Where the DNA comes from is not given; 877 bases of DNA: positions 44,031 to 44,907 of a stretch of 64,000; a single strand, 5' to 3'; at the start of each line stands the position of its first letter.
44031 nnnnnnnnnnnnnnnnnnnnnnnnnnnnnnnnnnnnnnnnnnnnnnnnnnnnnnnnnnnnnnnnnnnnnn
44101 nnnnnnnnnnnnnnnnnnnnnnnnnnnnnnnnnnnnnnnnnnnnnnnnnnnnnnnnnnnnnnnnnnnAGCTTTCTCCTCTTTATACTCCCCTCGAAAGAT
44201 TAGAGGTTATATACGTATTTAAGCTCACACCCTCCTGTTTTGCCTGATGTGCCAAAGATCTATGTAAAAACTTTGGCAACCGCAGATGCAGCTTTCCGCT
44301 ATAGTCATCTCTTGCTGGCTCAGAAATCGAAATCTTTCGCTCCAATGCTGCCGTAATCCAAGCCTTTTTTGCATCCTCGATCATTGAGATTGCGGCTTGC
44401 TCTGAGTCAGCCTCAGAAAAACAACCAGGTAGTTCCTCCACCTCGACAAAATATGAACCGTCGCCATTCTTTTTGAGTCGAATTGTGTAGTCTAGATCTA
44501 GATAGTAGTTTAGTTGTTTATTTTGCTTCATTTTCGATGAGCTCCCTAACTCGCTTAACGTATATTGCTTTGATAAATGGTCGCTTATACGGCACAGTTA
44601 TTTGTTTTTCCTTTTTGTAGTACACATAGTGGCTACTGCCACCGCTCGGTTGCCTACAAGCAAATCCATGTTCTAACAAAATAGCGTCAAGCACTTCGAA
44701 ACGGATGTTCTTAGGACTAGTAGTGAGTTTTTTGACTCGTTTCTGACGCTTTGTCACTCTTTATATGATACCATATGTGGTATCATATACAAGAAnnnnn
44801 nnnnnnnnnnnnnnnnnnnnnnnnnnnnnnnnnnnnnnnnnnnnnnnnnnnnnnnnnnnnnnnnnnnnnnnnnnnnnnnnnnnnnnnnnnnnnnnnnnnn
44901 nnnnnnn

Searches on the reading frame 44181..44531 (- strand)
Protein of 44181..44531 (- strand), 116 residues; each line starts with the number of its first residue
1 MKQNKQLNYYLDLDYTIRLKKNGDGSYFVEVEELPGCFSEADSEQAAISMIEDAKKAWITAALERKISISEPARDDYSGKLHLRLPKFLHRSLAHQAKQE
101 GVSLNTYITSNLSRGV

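Call 3: search_protein_families(library=pfam, proteins=[window:44181-44531:-], max_evalue=1)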
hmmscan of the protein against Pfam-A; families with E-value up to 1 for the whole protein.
window:44181-44531:- (116 aa): 4 families
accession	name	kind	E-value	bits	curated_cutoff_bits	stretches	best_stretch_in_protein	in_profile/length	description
PF05534.18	HicB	-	1.7e-12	47.5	21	1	71-110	10-49/51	HicB family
PF15919.11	HicB_lk_antitox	-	4.6e-08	33.7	27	1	15-73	1-59/123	HicB_like antitoxin of bacterial toxin-antitoxin system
PF21748.3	UPF0150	-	0.0047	17.2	27.3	1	23-68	16-62/64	UPF0150-like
PF22513.2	FitA-like_RHH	-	0.18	12.2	27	1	85-110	8-33/39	Antitoxin FitA-like, ribbon-helix-helix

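Call 7: search_protein_families(library=ncbifam, proteins=[window:44181-44531:-], max_evalue=1)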
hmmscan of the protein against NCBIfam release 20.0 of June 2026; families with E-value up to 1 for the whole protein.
window:44181-44531:- (116 aa): 2 families
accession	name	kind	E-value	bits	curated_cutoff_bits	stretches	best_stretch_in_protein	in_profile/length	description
NF041551.1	YlcI_YnfO_N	subfamily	0.00035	20.5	30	1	80-108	4-31/42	YlcI/YnfO family protein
NF041382.1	Trx_VPGUxxT_one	exception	0.091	12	350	1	6-41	30-65/349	VPGUxxT family thioredoxin-like (seleno)protein, type 1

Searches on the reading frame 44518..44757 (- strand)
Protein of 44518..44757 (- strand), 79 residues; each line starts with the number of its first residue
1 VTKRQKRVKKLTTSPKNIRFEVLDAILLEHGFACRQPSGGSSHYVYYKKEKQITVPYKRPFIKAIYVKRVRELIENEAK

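Call 3: search_protein_families(library=pfam, proteins=[window:44518-44757:-], max_evalue=1)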
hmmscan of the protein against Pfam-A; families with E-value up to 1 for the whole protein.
window:44518-44757:- (79 aa): 1 family
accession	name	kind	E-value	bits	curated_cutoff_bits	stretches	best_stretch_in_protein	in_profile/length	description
PF07927.17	HicA_toxin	-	0.006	17.1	27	1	25-69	6-51/58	HicA toxin of bacterial toxin-antitoxin,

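Call 7: search_protein_families(library=ncbifam, proteins=[window:44518-44757:-], max_evalue=1)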
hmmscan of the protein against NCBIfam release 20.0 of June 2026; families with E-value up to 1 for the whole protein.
window:44518-44757:- (79 aa): 0 families
